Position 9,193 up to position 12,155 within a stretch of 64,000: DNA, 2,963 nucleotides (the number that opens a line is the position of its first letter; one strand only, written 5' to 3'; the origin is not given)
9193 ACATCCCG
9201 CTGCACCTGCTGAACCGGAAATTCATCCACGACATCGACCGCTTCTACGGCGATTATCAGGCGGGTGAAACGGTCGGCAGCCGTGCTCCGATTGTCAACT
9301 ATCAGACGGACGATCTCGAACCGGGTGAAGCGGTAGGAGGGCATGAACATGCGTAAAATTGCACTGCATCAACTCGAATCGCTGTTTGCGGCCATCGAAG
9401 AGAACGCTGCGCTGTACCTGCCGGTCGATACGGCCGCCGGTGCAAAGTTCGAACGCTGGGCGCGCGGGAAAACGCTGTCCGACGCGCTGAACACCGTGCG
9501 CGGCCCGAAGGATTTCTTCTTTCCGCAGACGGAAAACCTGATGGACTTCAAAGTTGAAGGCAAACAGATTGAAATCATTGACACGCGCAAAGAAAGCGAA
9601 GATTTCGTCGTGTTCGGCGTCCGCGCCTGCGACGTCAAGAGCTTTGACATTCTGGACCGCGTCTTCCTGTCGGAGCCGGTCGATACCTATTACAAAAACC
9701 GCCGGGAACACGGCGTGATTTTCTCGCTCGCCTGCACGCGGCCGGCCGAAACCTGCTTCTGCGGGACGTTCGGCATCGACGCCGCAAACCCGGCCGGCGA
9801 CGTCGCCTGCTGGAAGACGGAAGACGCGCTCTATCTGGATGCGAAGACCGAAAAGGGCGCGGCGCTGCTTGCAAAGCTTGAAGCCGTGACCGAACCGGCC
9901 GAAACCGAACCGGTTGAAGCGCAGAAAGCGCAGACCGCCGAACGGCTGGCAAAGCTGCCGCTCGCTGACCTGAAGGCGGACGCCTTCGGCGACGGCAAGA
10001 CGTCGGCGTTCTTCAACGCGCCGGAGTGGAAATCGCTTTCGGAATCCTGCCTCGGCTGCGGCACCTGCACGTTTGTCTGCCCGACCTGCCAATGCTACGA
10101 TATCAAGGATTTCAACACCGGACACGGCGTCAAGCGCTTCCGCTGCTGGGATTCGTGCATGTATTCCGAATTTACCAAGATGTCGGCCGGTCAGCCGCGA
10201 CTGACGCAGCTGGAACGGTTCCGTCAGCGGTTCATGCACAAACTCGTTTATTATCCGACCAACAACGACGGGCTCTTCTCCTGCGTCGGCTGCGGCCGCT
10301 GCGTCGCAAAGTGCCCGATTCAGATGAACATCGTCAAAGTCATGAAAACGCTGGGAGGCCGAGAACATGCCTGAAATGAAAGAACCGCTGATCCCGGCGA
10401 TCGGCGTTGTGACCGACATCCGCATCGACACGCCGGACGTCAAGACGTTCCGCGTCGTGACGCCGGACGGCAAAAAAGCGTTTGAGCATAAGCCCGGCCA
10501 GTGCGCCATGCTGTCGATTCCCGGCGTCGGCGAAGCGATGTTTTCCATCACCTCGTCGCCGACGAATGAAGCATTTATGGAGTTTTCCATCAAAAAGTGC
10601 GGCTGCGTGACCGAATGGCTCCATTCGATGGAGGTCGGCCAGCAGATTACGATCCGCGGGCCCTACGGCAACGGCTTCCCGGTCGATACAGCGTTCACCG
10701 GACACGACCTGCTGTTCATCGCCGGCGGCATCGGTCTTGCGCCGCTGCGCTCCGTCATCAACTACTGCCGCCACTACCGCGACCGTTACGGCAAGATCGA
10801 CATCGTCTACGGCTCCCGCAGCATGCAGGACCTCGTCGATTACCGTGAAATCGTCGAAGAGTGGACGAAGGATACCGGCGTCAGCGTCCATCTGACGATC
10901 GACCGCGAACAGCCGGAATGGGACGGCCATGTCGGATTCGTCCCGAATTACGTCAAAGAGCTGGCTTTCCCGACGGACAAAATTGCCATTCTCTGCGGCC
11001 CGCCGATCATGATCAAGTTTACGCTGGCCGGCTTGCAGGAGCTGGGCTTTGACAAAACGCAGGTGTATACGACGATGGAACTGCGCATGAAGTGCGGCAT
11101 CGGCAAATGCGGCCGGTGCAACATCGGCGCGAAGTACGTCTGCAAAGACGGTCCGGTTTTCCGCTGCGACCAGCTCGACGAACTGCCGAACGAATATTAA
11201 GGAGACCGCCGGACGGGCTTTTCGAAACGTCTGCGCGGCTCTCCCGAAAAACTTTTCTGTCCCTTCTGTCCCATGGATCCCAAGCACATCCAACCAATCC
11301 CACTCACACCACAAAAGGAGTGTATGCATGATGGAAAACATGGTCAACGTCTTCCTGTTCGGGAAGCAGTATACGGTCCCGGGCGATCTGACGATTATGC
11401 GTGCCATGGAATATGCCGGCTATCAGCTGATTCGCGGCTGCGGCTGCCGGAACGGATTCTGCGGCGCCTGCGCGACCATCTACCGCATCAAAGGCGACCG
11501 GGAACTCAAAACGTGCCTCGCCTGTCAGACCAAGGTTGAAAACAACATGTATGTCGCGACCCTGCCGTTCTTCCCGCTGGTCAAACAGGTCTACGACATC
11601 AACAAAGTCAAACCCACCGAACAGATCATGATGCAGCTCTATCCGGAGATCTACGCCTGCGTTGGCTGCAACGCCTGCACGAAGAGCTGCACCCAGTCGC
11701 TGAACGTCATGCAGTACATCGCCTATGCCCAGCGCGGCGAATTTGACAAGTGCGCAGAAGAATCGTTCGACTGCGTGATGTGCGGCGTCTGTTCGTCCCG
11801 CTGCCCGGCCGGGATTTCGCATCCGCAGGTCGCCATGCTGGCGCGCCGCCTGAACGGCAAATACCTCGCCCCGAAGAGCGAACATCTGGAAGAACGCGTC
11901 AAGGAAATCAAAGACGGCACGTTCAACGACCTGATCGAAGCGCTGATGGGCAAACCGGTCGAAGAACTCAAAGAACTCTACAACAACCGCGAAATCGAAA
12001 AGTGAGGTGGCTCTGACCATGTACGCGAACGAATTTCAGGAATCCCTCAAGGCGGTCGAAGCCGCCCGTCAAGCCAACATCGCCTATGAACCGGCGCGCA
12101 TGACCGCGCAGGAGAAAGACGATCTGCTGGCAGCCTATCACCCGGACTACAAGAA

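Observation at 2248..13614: Reductive malate->fumarate->succinate genes fused in one operon with an HdrABC/FlxABCD-type module: candidate soluble electron-bifurcating fumarate reductase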

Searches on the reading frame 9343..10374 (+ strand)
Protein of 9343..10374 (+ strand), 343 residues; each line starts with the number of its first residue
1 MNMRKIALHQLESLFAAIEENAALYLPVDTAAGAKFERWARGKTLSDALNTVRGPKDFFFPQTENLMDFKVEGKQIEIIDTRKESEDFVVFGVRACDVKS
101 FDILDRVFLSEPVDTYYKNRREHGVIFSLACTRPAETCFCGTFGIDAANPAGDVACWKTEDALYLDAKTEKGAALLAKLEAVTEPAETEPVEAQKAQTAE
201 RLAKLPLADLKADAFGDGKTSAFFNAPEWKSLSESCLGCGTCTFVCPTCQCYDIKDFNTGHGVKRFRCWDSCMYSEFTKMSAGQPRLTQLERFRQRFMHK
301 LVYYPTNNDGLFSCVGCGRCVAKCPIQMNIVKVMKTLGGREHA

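Call 4: search_protein_families(library=pfam, proteins=[window:9343-10374:+], max_evalue=0.01)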
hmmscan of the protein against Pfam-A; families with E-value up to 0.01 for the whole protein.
window:9343-10374:+ (343 aa): 12 families
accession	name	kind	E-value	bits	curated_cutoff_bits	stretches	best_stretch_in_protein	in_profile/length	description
PF17179.9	Fer4_22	-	2.2e-29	102.6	27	1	235-327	1-94/95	4Fe-4S dicluster domain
PF13187.11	Fer4_9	-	4.9e-08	33.3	27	2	267-327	7-50/52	4Fe-4S dicluster domain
PF13183.11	Fer4_8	-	4.7e-07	30.7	27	1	234-326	3-66/68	4Fe-4S dicluster domain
PF12797.12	Fer4_2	-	6.4e-07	29.4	24.5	1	234-248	8-22/22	4Fe-4S binding domain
PF12838.12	Fer4_7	-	8.4e-07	29.8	27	1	227-248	29-50/52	4Fe-4S dicluster domain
PF00037.32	Fer4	-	8.5e-07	29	21.1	2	234-248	6-20/24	4Fe-4S binding domain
PF14697.11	Fer4_21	-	9.1e-07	29.4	35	1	229-251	34-56/59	4Fe-4S dicluster domain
PF13534.11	Fer4_17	-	1.5e-06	29.1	22.2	1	268-328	8-60/61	4Fe-4S dicluster domain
PF13237.11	Fer4_10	-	5.7e-06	26.6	25.5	1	313-326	8-21/53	4Fe-4S dicluster domain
PF25160.1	LdpA_Fe-S-bd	-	0.00018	21.7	27.6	1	313-327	27-41/49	LdpA Fe-S cluster-binding domain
PF12837.12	Fer4_6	-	0.00025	21.3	25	0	313-326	8-21/24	4Fe-4S binding domain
PF12800.12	Fer4_4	-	0.00093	19.8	24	0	313-325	3-15/17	4Fe-4S binding domain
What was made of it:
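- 9349..10374 (+): FlxB-like Fe-S protein (HydB/ShyB/AsrA family). Call 4: Fer4_22 2.2e-29.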

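Call 6: search_protein_families(library=ncbifam, proteins=[window:9343-10374:+], max_evalue=0.001)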
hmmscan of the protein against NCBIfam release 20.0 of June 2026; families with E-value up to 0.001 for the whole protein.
window:9343-10374:+ (343 aa): 7 families
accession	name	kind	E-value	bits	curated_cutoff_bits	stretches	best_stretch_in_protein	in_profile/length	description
NF040829.1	sulfhyd_ShyB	equivalog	3e-57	194.1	690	1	4-336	4-328/334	NAD(P)-dependent hydrogenase/sulfhydrogenase 2 subunit beta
NF040833.1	sulfhyd_HydB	equivalog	5.6e-48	163.6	750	1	50-340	52-338/367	NADPH-dependent hydrogenase/sulfhydrogenase 1 subunit beta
TIGR02910.1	sulfite_red_A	equivalog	9.9e-42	143.3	323.15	1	55-335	62-324/334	anaerobic sulfite reductase subunit AsrA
NF004537.0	PRK05888.1-3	equivalog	3.3e-06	26.8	163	1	289-333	50-89/204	NADH-quinone oxidoreductase subunit NuoI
TIGR01971.1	NuoI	subfamily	9.9e-05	21.9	113.05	0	294-335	28-66/121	NADH-quinone oxidoreductase, chain I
TIGR01945.1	rnfC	subfamily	0.00012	20.7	245.95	0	304-335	394-425/435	RnfABCDGE type electron transport complex subunit C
TIGR04003.1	rSAM_BssD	equivalog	0.00075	18.7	496.45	0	313-328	51-66/314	[benzylsuccinate synthase]-activating enzyme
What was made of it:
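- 9349..10374 (+): Call 6: ShyB 3e-57.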

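Call 63: search_solved_structures(query=window:9349-10374:+, max_evalue=0.001)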
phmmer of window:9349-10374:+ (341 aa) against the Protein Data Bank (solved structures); distinct sequences matched with E-value up to 0.001: 2.
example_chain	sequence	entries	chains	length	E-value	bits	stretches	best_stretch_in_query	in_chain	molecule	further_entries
9nez_B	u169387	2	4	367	2.7e-42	148.3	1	48-338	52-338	Sulfhydrogenase 1 subunit beta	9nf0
8rvu_E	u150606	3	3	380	0.00023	23.6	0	150-251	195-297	Formate dehydrogenase, beta subunit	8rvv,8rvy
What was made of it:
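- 9349..10374 (+): Call 63: P. furiosus sulfhydrogenase I beta 9NEZ_B 2.7e-42.
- On FlxABCD-HdrABC-type NADH dehydrogenase/heterodisulfide reductase: Call 63: FlxB-like matches sulfhydrogenase beta at 2.7e-42.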

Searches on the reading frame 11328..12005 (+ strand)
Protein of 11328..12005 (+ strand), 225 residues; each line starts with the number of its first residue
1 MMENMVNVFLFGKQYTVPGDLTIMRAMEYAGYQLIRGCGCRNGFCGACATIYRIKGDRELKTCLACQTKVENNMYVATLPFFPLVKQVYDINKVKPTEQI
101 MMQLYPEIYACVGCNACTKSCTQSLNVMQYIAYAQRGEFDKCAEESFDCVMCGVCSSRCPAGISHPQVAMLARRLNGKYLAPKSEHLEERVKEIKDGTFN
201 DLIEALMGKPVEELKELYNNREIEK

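Call 4: search_protein_families(library=pfam, proteins=[window:11328-12005:+], max_evalue=0.01)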
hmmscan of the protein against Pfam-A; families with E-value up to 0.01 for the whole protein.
window:11328-12005:+ (225 aa): 9 families
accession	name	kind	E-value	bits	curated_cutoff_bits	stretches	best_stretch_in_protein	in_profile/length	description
PF13187.11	Fer4_9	-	2.7e-06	27.8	27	1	110-162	1-50/52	4Fe-4S dicluster domain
PF12838.12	Fer4_7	-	3.3e-06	27.9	27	1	111-163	2-52/52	4Fe-4S dicluster domain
PF13183.11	Fer4_8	-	4.9e-05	24.2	27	1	108-163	2-68/68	4Fe-4S dicluster domain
PF00111.32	Fer2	-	7.3e-05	23.1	21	1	14-70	9-76/77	2Fe-2S iron-sulfur cluster binding domain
PF13510.11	Fer2_4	-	7.4e-05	23.2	22.8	1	4-78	2-79/82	2Fe-2S iron-sulfur cluster binding domain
PF13237.11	Fer4_10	-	0.00027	21.2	25.5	1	110-160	8-53/53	4Fe-4S dicluster domain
PF14697.11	Fer4_21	-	0.00067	20.2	35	1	110-161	7-53/59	4Fe-4S dicluster domain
PF13534.11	Fer4_17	-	0.0014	19.5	22.2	1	110-164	1-61/61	4Fe-4S dicluster domain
PF13085.11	Fer2_3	-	0.0025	18.2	27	1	38-87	50-97/107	2Fe-2S iron-sulfur cluster binding domain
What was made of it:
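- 11328..12005 (+): divergent FrdB-like iron-sulfur subunit: 2Fe-2S domain plus two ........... motifs. Call 4: Fer2/Fer2_4 plus Fer4_9/7.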

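Call 6: search_protein_families(library=ncbifam, proteins=[window:11328-12005:+], max_evalue=0.001)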
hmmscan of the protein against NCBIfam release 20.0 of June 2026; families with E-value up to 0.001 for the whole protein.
window:11328-12005:+ (225 aa): 13 families
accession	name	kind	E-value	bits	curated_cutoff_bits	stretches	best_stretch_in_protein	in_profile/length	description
TIGR01945.1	rnfC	subfamily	2.5e-10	39.5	245.95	1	106-167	360-422/435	RnfABCDGE type electron transport complex subunit C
TIGR00314.1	cdhA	equivalog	2.5e-10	38.8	781.3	1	90-172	383-460/784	CO dehydrogenase/acetyl-CoA synthase complex subunit alpha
NF004898.0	PRK06259.1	equivalog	3e-09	36.1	385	1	13-88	19-94/488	fumarate reductase (CoM/CoB) subunit TfrB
NF041837.1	rnfC_Methano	equivalog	8.4e-09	34.8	650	1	83-168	336-418/438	Rnf electron transport complex subunit RnfC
NF003454.1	PRK05035.1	equivalog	1.4e-08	33.7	345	1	99-163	357-422/556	electron transport complex subunit RsxC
TIGR00384.1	dhsB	subfamily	2.4e-06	27.2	88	0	39-87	48-95/222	succinate dehydrogenase and fumarate reductase iron-sulfur protein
TIGR01971.1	NuoI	subfamily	5.1e-06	26.1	113.05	1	99-162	32-96/121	NADH-quinone oxidoreductase, chain I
NF040763.1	FeFe_hydrog_A6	exception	1.3e-05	23.8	765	0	98-163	134-204/571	NADH-dependent [FeFe] hydrogenase, group A6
NF042909.1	FMH_DH_FwdF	exception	2.3e-05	23.7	375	1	109-162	15-70/336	tungsten-dependent formylmethanofuran dehydrogenase subunit FwdF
NF004616.0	PRK05950.1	subfamily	3.5e-05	23.1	228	0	39-87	57-103/238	succinate dehydrogenase iron-sulfur subunit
TIGR02512.1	FeFe_hydrog_A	subfamily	0.00013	21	405.95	1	109-162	7-65/375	[FeFe] hydrogenase, group A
TIGR02912.1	sulfite_red_C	equivalog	0.00023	20.3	324.1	1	107-163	167-217/314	sulfite reductase subunit C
NF010071.0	PRK13552.1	equivalog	0.00044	19.6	264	0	39-161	56-163/241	fumarate reductase iron-sulfur subunit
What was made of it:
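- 11328..12005 (+): Call 6: TfrB N-terminal positions 19-94.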

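Call 64: search_solved_structures(query=window:11328-12005:+, max_evalue=0.01)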
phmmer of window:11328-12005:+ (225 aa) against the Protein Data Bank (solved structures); distinct sequences matched with E-value up to 0.01: 61 (the best 60 are shown).
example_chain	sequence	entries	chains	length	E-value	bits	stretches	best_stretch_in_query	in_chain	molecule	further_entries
9eri_C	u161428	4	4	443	2.3e-06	30.3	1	110-163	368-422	Na(+)-translocating ferredoxin:NAD(+) oxidoreductase complex subunit C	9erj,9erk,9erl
8ahx_C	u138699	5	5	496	5.5e-06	29.1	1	110-172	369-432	Ion-translocating oxidoreductase complex subunit C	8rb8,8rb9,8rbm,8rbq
8b6g_CB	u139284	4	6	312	0.00016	24.4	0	135-196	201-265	Succinate dehydrogenase (quinone) | succinate dehydrogenase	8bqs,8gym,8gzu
9kpt_B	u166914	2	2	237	0.00084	22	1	38-161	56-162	Succinate dehydrogenase [ubiquinone] iron-sulfur subunit, mitochondrial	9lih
9lig_B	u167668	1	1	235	0.00094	21.8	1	38-161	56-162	Succinate dehydrogenase [ubiquinone] iron-sulfur subunit, mitochondrial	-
3cf4_A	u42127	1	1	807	0.001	21.7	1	97-163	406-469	Acetyl-CoA decarboxylase/synthase alpha subunit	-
8gwa_B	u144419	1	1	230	0.001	21.7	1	110-163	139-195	Photosystem P840 reaction center iron-sulfur protein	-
6m32_B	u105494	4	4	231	0.001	21.7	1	110-163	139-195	Photosystem P840 reaction center iron-sulfur protein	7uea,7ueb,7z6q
8gs8_B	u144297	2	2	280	0.0011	21.7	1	39-161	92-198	Succinate dehydrogenase [ubiquinone] iron-sulfur subunit, mitochondrial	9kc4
9kq3_B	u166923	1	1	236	0.0011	21.6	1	38-161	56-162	Succinate dehydrogenase [ubiquinone] iron-sulfur subunit, mitochondrial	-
9kps_B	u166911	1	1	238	0.0011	21.6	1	38-161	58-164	Succinate dehydrogenase [ubiquinone] iron-sulfur subunit, mitochondrial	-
1yq3_B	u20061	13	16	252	0.0012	21.5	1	39-196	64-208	succinate dehydrogenase Ip subunit | Succinate dehydrogenase [ubiquinone] iron-sulfur subunit, mitochondrial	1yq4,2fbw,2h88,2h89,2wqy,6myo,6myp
9qdl_B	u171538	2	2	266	0.0015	21.2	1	38-161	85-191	Succinate dehydrogenase [ubiquinone] iron-sulfur subunit, mitochondrial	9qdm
6hum_I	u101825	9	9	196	0.0016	21.1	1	88-162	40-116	NAD(P)H-quinone oxidoreductase subunit I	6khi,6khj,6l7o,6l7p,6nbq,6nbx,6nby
9e0j_K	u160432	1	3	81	0.0018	20.9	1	108-168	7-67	Photosystem I iron-sulfur center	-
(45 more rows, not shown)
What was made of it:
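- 11328..12005 (+): Call 64: weak SdhB matches.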
